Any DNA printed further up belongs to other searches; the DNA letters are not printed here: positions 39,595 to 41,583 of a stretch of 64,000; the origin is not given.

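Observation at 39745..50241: Stand-alone B12-radical SAM enzyme plus a MetH-Hcy-domain-like protein, a possible dedicated cobalamin methyl-relay for the cluster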

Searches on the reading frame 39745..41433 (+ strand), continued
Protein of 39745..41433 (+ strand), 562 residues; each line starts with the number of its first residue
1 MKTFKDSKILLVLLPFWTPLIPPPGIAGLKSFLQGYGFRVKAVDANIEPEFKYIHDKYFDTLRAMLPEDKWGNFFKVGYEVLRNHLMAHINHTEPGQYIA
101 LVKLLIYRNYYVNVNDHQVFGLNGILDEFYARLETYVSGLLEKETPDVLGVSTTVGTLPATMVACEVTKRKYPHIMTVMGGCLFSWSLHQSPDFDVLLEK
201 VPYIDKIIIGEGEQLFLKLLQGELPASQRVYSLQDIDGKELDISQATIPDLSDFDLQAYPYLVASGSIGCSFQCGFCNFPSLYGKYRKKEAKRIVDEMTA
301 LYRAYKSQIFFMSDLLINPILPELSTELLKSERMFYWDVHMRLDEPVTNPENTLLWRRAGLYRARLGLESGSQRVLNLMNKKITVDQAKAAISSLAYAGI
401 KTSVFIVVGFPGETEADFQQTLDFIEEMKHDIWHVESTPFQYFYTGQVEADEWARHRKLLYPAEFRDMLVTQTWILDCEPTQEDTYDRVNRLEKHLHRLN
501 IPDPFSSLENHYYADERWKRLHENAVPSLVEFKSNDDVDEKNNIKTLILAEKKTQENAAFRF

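Call 30: search_solved_structures(query=window:39745-41430:+, max_evalue=0.01, show_alignments=2)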
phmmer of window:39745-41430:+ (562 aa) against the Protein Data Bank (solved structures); distinct sequences matched with E-value up to 0.01: 7.
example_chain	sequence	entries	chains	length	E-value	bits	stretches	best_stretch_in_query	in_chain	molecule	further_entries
4jc0_A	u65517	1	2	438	3.3e-13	52.1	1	254-431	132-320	Ribosomal protein S12 methylthiotransferase RimO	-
2qgq_A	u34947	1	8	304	3.2e-12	48.8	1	260-431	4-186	Protein TM_1862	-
7kdx_A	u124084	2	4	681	3.4e-08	35.6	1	139-224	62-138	Methyltransferase TokK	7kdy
9ccb_A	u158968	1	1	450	1.4e-07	33.5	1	366-435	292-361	Radical SAM core domain-containing protein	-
6fd2_B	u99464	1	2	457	2.4e-05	26.1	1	264-428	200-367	Putative apramycin biosynthetic oxidoreductase 4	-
7mjz_A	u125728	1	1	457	4.7e-05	25.2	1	269-431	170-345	tRNA-2-methylthio-N(6)-dimethylallyladenosine synthase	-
7mjv_A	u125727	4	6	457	4.7e-05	25.2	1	269-431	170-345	tRNA-2-methylthio-N(6)-dimethylallyladenosine synthase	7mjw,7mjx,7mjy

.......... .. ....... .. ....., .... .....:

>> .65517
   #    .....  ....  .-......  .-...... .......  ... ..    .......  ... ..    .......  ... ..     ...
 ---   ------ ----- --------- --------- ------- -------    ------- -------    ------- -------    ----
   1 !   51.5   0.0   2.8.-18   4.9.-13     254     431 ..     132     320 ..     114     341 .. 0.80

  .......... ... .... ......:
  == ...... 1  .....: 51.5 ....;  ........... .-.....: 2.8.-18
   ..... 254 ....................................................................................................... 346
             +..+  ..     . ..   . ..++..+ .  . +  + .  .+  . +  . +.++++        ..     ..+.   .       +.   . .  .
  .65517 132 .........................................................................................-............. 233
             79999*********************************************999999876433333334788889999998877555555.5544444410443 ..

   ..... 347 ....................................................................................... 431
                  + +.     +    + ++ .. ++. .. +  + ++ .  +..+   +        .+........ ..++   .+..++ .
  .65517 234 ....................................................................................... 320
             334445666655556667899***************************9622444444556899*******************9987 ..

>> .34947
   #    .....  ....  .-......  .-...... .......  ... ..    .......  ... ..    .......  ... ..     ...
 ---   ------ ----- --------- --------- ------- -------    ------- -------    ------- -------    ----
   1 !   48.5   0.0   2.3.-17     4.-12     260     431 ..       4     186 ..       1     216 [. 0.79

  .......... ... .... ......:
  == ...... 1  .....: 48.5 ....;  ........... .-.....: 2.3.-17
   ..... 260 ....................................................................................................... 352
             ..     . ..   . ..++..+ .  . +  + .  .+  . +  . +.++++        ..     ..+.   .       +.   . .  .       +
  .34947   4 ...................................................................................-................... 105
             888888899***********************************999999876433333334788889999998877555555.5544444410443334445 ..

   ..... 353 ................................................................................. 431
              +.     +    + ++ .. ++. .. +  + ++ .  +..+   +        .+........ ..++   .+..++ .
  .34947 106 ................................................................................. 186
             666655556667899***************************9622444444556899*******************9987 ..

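Call 32: find_related_loci(query=A1, collection=genome_contigs, flank=10000)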
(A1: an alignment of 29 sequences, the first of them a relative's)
Query A1 (562 aa) in genome_contigs; peptide patterns used: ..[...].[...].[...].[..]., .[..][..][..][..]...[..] (x = any residue, [..] = any of these).
228 stretches matched a pattern; 150 encode a relative of the query (tblastn E <= 1e-3); the best 80 are kept; 79 distinct loci.
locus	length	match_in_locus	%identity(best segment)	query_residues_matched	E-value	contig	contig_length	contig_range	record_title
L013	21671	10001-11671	58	5-562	0e+0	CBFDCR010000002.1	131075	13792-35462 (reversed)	MAG TPA_asm: uncultured bacterium isolate SRR26215683_binner23_Refined_38 genome assembly, contig: ERZ25073488.6, whole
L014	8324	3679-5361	51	7-562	0e+0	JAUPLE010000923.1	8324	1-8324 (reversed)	MAG: Acidobacteriota bacterium isolate erpe_2018_pw_9hr_WHONDRS-PP48-000088_B_bin.18 scaffold_1372260, whole genome shot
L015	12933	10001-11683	52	7-562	0e+0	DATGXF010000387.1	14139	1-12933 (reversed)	MAG TPA_asm: Candidatus Deferrimicrobium sp. isolate SMAG_U10602 k141_265254, whole genome shotgun sequence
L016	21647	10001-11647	52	15-562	0e+0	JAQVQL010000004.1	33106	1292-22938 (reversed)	MAG: Herbinix sp. isolate STF1_226 NODE_2780_length_33106_cov_3.724795_Sandtown_F1, whole genome shotgun sequence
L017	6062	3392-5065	50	9-562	0e+0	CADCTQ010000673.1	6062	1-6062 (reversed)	MAG: uncultured Cytophagales bacterium isolate AVDCRST_MAG56 genome assembly, contig: NODE941, whole genome shotgun sequ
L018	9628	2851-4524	50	7-560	0e+0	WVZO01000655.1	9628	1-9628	MAG: Candidatus Aminicenantes bacterium isolate CS4-C025 C_merged_R1_(paired)_contig_19117, whole genome shotgun sequenc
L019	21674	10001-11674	50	8-562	0e+0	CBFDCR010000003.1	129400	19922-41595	MAG TPA_asm: uncultured bacterium isolate SRR26215683_binner23_Refined_38 genome assembly, contig: ERZ25073488.7, whole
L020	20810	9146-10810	51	8-562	0e+0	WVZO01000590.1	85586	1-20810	MAG: Candidatus Aminicenantes bacterium isolate CS4-C025 C_merged_R1_(paired)_contig_54083, whole genome shotgun sequenc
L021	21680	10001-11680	49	6-562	0e+0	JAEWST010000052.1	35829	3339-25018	MAG: Bacillota bacterium isolate OH_SDB_116 k127_1274873, whole genome shotgun sequence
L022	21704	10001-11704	49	1-562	0e+0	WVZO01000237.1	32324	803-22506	MAG: Candidatus Aminicenantes bacterium isolate CS4-C025 C_merged_R1_(paired)_contig_34547, whole genome shotgun sequenc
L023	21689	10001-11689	49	1-560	0e+0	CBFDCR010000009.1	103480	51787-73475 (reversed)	MAG TPA_asm: uncultured bacterium isolate SRR26215683_binner23_Refined_38 genome assembly, contig: ERZ25073488.23, whole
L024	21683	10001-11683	50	5-562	0e+0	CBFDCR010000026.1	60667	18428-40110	MAG TPA_asm: uncultured bacterium isolate SRR26215683_binner23_Refined_38 genome assembly, contig: ERZ25073488.88, whole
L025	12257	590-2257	50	8-562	0e+0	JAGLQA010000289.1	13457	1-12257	MAG: Candidatus Aminicenantes bacterium isolate RS_8_31 ROV157_8.bin.31.fa_289, whole genome shotgun sequence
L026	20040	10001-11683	50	4-562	0e+0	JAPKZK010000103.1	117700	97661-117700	MAG: Candidatus Aminicenantes bacterium isolate LacPavin_0920_SED2_MAG_46_26 LacPavin_0920_SED2_scaffold_1352765, whole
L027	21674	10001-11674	49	9-562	0e+0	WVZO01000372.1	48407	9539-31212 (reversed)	MAG: Candidatus Aminicenantes bacterium isolate CS4-C025 C_merged_R1_(paired)_contig_32823, whole genome shotgun sequenc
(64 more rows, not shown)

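Call 41: search_solved_structures(query=A1, max_evalue=1)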
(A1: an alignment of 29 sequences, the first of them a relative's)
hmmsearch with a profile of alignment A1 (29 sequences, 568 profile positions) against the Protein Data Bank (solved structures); distinct sequences matched with E-value up to 1: 14.
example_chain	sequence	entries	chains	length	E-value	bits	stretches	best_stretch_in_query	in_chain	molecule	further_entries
4jc0_A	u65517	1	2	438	1.9e-15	59.6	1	259-437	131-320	Ribosomal protein S12 methylthiotransferase RimO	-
9ccb_A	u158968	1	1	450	9.8e-15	57.2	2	373-439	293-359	Radical SAM core domain-containing protein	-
7kdx_A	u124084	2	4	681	2.1e-14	56.2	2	272-429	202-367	Methyltransferase TokK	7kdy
2qgq_A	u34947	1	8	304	3.5e-14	55.4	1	265-437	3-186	Protein TM_1862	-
6fd2_B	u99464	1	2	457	7.2e-08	34.6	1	268-434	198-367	Putative apramycin biosynthetic oxidoreductase 4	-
5ul2_A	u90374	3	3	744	2.8e-07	32.6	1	120-434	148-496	OxsB protein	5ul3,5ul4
7mjz_A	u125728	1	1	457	1e-05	27.5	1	371-434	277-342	tRNA-2-methylthio-N(6)-dimethylallyladenosine synthase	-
7mjv_A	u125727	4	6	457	1e-05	27.5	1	371-434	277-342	tRNA-2-methylthio-N(6)-dimethylallyladenosine synthase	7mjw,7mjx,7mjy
6wte_A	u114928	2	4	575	0.0012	20.7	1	270-310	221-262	B12-binding domain-containing protein | Tryptophan-C2-methyltransferase containing B12-binding domain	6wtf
6iad_A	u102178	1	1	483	0.17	13.6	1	363-420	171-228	Histone acetyltransferase, ELP3 family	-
6iaz_A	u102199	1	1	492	0.17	13.5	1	363-420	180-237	Histone acetyltransferase, ELP3 family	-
9n1b_A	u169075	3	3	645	0.18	13.5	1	248-319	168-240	Radical SAM protein | Radical SAM enzyme CysS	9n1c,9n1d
6ia8_A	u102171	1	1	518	0.18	13.4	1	363-420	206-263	Histone acetyltransferase, ELP3 family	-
2gza_A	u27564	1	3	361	0.34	12.5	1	196-244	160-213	Type IV secretion system protein VirB11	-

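Call 44: predict_structure(alignment_id=A1)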
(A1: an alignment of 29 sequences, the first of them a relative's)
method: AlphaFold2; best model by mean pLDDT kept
length: 562 residues; sequences in the alignment: 29
mean_pLDDT: 89.2   pTM: 0.87
mean pLDDT of the five models: 89.2, 88.0, 87.9, 86.8, 86.6
residues with pLDDT >= 90: 375; 70-90: 159; 50-70: 11; < 50: 17
segments of 3 or more residues with pLDDT < 50: 548-562
pLDDT, mean of each block of 10 residues (from residue 1): 73 77 86 94 91 93 94 88 95 96 96 96 97 97 97 91 97 97 81 92 95 92 93 89 88 87 88 77 84 94 91 88 94 91 89 94 93 94 93 96 94 97 98 93 79 88 94 92 95 95 82 92 91 79 63 35 28
secondary structure, 60 per line:
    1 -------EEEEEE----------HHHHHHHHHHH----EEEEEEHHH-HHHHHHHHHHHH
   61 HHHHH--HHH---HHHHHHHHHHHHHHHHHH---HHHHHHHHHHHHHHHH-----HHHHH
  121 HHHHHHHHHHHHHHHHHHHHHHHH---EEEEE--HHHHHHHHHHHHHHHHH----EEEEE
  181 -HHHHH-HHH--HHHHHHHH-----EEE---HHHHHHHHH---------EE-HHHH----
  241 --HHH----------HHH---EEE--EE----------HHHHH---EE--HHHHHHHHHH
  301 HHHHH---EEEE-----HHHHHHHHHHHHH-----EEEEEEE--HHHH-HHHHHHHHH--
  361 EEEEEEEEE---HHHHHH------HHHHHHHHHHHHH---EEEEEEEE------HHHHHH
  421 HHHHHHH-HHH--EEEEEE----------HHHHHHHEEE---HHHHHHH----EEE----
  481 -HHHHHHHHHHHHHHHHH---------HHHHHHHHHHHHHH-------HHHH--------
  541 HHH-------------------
elements in order: E8-13 H24-34 E39-44 H49-65 H74-91 H95-110 H116-144 E148-152 H155-171 E176-180 H182-186 H193-200 E206-208 H212-220 H233-236 E262-264 H279-283 H291-305 E309-312 H318-330 E336-342 H345-348 H350-358 E361-369 H373-378 H385-397 E401-408 H415-427 E434-439 H450-456 E457-459 H463-469 E474-476 H482-498 H508-521 H529-532
